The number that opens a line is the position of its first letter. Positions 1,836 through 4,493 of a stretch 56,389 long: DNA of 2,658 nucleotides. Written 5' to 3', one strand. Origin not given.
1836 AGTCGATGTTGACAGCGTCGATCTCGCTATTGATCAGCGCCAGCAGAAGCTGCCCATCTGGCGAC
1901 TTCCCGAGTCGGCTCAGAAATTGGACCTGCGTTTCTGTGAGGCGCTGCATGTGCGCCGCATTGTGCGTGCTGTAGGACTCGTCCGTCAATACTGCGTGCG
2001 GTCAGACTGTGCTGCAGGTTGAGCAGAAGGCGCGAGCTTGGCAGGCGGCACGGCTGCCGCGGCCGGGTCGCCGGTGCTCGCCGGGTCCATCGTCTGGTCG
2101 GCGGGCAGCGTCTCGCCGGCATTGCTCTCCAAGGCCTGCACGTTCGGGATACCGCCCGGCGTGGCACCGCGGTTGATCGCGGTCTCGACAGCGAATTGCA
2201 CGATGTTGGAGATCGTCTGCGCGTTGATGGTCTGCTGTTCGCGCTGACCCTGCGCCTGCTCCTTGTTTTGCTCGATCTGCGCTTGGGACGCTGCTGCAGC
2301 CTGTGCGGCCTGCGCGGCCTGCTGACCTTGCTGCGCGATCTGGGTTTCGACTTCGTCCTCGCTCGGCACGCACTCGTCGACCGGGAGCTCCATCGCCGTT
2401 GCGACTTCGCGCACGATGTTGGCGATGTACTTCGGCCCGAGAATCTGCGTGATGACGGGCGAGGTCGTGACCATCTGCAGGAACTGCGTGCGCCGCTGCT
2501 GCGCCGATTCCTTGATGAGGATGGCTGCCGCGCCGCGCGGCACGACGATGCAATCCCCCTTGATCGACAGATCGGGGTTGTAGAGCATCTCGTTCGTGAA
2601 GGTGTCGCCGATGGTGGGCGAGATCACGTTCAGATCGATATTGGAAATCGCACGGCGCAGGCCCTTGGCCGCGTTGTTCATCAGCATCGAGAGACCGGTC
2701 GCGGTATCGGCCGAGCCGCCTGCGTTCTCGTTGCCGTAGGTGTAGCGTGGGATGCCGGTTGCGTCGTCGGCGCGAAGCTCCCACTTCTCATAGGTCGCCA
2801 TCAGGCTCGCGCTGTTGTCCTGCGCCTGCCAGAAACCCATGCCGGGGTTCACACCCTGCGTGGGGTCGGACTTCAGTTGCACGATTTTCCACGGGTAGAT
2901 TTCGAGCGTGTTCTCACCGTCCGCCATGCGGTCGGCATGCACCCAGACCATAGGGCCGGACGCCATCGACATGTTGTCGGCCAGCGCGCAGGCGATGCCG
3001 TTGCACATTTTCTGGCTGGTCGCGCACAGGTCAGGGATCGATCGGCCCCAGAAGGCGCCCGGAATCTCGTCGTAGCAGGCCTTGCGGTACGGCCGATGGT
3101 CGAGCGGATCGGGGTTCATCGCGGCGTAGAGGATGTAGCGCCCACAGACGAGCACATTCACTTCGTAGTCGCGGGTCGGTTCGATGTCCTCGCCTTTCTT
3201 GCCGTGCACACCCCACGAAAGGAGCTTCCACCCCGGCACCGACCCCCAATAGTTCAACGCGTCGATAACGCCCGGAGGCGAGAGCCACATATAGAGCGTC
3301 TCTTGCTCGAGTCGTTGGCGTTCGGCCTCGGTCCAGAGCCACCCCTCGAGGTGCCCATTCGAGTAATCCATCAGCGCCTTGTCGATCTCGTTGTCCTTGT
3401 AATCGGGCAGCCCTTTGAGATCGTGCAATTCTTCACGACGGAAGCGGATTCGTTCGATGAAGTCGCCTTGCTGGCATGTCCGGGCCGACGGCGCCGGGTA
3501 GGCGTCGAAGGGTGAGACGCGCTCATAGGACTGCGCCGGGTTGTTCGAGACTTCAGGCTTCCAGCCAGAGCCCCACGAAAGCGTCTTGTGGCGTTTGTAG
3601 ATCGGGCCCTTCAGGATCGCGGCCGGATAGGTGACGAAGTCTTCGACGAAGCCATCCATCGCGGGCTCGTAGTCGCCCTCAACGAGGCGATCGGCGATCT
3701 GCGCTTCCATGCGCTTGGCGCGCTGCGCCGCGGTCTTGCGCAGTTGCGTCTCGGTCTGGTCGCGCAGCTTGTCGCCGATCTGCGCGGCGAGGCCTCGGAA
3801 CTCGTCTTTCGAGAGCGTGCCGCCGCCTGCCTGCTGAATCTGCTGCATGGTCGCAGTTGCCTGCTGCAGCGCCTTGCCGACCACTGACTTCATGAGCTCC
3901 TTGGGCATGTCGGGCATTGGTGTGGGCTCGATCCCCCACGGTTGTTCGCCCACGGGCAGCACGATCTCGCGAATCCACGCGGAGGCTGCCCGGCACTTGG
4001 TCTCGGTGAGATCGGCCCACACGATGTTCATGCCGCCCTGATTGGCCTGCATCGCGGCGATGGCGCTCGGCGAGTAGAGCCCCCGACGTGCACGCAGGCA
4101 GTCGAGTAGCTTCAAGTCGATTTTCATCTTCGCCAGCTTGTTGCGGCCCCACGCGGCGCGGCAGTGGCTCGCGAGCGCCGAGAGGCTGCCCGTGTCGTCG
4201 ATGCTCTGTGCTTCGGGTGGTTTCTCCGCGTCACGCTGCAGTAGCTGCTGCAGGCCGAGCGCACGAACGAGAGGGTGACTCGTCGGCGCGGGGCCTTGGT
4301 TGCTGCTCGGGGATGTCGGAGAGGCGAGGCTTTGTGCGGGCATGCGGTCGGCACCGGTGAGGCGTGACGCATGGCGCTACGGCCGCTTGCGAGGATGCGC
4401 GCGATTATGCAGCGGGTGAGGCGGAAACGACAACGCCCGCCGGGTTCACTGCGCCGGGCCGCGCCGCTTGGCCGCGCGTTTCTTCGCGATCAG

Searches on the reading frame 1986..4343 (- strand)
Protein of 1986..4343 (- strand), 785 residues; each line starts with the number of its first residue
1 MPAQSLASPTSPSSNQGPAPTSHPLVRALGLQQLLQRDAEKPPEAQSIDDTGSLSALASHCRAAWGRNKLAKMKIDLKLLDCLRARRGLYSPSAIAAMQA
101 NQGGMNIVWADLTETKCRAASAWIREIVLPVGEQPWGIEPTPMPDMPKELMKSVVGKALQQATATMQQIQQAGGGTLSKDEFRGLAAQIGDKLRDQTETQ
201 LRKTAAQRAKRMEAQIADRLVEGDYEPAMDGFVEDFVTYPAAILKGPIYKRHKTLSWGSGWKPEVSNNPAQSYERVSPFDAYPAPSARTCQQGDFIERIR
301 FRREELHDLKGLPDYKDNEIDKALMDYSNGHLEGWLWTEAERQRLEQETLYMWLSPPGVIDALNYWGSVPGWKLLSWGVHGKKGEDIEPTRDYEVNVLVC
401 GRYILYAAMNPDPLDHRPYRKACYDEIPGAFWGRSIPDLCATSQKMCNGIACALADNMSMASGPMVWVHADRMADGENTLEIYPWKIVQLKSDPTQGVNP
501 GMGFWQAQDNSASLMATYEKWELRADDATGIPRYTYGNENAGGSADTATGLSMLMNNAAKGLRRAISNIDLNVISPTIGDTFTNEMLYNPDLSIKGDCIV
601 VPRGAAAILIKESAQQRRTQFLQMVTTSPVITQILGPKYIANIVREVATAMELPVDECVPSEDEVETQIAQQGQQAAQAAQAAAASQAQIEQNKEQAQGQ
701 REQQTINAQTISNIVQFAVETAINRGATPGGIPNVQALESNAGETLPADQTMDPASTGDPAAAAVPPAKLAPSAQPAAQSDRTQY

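Call 31: search_protein_families(library=phrogs, max_evalue=0.001, proteins=[window:1986-4343:-])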
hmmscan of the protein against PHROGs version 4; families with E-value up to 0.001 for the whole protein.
window:1986-4343:- (785 aa): 3 families
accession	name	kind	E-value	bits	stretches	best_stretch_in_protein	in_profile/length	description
phrog_332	-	connector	2.5e-55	188.9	1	57-703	10-548/560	head-tail adaptor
phrog_1216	-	head and packaging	9.2e-11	42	1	394-566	318-490/714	portal protein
phrog_449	-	connector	5.8e-05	22.8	1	590-700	406-515/520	head-tail adaptor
